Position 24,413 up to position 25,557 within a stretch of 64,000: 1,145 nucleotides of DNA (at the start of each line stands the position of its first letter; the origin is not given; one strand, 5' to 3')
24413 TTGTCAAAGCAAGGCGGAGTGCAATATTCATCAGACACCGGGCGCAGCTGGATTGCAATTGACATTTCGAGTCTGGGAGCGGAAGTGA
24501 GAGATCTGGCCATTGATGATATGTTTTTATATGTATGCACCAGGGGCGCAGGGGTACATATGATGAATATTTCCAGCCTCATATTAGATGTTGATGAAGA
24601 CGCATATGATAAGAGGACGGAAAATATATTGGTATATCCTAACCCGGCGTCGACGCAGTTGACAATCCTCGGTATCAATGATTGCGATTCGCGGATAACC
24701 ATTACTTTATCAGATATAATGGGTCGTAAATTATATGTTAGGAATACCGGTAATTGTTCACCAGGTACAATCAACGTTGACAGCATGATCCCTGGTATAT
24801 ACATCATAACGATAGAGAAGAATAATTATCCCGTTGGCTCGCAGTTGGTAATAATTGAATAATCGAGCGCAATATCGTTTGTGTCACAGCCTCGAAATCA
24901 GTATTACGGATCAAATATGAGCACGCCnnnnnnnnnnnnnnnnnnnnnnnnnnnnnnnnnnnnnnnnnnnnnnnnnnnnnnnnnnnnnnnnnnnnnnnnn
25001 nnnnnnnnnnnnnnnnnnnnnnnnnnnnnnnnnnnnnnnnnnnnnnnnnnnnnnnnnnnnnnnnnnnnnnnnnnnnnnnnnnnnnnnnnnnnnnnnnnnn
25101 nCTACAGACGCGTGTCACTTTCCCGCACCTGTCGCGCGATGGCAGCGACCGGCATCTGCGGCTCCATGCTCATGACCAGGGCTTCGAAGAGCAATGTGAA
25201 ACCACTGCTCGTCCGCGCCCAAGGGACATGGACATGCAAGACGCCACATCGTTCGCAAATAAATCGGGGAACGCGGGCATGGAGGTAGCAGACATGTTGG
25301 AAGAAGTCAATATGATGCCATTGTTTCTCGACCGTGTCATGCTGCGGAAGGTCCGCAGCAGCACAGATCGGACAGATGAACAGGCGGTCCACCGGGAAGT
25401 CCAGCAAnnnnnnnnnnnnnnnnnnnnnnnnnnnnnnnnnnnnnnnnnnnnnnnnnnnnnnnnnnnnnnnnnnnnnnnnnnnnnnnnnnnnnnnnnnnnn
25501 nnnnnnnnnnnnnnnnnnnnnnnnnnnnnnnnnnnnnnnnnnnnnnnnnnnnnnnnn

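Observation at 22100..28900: Low-GC island with two paralogous BNR/Asp-box tandem-propeller T9SS cargos and two decayed ISL3 transposase remnants in direct orientation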

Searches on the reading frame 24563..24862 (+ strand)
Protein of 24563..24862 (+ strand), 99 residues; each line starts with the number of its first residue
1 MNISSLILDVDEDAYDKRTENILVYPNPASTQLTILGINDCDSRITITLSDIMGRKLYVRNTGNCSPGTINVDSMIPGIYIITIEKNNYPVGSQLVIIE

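Call 70: search_protein_families(library=ncbifam, proteins=[window:24563-24862:+], max_evalue=0.01)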
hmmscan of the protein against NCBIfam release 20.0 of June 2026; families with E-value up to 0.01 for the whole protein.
window:24563-24862:+ (99 aa): 2 families
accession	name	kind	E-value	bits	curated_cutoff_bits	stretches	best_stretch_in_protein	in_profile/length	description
NF038113.1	T9SSA_dep_M36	equivalog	5.6e-11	41.3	885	1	18-97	789-868/869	T9SS-dependent M36 family metallopeptidase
TIGR04183.1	Por_Secre_tail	domain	7.1e-10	38.7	23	1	24-96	1-70/72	T9SS type A sorting domain-containing protein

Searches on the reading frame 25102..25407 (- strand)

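Call 3: search_protein_families(library=pfam, proteins=[window:25102-25407:-], max_evalue=0.01)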
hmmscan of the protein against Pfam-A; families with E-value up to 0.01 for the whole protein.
window:25102-25407:- (101 aa): 2 families
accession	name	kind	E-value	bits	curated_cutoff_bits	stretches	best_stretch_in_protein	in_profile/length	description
PF13542.12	HTH_Tnp_ISL3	-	4.4e-11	42.5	27.4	1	59-100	1-42/51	Helix-turn-helix domain of transposase family ISL3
PF14690.11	Zn_ribbon_ISL3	-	2.2e-09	38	25.5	1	10-54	3-47/47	zinc-finger of transposase IS204/IS1001/IS1096/IS1165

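Call 4: search_protein_families(library=ncbifam, proteins=[window:25102-25407:-], max_evalue=0.01)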
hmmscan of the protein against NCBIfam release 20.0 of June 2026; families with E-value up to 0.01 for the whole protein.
window:25102-25407:- (101 aa): 1 family
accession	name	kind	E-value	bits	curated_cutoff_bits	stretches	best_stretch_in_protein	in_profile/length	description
NF033550.5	transpos_ISL3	equivalog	4.7e-19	68.7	180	1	10-99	11-102/370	ISL3 family transposase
